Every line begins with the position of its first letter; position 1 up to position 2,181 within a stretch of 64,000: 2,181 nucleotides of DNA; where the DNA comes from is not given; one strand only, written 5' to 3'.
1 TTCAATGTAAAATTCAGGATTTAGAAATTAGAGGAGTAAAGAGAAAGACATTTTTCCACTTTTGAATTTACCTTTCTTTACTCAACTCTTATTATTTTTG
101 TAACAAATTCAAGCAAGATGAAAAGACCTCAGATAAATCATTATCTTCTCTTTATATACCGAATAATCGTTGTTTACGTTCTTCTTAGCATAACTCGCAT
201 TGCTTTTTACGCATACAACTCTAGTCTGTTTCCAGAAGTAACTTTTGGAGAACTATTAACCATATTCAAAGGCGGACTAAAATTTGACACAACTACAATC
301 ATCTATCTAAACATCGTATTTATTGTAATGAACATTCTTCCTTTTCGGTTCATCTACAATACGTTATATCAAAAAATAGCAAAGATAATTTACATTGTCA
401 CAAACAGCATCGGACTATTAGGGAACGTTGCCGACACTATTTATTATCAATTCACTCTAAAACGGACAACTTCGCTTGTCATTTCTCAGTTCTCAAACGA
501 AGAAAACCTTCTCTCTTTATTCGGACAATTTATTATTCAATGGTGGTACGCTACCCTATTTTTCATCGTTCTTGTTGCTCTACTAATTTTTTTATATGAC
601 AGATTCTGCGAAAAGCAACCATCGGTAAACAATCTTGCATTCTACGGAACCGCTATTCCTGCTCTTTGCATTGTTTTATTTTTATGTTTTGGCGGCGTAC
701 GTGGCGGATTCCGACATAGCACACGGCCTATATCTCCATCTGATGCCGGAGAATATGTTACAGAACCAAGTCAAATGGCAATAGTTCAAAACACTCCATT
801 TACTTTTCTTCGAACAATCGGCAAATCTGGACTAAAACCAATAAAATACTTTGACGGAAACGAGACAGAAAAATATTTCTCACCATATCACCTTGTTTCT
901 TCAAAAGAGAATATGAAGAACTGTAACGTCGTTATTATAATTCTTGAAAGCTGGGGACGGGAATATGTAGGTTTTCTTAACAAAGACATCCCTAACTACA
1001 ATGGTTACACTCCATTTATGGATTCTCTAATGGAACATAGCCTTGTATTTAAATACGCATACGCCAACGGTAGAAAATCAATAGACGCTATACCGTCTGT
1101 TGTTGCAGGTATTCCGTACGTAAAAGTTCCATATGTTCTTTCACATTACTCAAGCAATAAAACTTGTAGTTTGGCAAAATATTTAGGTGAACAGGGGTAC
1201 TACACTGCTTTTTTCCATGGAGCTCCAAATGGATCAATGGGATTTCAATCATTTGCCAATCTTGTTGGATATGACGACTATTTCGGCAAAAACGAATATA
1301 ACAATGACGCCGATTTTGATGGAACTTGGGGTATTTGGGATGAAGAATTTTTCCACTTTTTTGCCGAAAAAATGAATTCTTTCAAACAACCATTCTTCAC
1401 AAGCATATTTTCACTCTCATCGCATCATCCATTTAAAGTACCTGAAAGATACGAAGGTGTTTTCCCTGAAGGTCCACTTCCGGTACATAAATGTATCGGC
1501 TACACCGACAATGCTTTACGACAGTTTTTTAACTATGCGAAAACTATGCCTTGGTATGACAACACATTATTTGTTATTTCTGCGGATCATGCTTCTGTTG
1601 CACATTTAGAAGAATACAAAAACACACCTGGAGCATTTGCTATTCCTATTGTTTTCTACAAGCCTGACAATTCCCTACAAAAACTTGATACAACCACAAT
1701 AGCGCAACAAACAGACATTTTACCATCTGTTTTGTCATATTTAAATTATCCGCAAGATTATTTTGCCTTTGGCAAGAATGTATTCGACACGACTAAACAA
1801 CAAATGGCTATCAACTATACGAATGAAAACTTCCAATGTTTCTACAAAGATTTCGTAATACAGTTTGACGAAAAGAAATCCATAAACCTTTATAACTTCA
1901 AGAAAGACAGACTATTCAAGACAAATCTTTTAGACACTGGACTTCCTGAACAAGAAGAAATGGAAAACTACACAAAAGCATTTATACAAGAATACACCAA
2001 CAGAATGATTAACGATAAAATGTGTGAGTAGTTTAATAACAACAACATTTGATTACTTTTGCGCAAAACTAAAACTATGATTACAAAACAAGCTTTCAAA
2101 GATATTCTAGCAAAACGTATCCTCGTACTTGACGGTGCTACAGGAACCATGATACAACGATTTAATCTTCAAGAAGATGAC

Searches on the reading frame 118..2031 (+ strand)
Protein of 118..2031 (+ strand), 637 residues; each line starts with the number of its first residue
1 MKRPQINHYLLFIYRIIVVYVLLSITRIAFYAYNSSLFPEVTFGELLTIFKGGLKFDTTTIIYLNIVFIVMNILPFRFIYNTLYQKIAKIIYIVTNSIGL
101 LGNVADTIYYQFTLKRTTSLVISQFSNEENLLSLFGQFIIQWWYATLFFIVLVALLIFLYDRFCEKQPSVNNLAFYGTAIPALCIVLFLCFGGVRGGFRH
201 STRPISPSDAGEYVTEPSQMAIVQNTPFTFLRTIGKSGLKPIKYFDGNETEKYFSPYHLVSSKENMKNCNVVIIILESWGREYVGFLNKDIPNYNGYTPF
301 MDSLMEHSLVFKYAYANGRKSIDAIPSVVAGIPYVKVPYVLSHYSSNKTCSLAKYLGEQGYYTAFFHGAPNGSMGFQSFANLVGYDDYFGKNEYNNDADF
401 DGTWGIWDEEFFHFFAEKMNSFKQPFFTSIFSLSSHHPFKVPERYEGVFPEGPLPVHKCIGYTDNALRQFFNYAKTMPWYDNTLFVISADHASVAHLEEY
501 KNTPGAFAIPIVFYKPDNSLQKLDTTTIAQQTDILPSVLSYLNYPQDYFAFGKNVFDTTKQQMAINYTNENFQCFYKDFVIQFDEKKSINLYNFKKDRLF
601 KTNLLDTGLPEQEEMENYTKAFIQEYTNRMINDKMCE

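Call 100: search_protein_families(library=padloc, proteins=[window:118-2031:+], max_evalue=0.00001)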
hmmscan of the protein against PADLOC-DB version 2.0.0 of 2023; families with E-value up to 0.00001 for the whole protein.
window:118-2031:+ (637 aa): 0 families
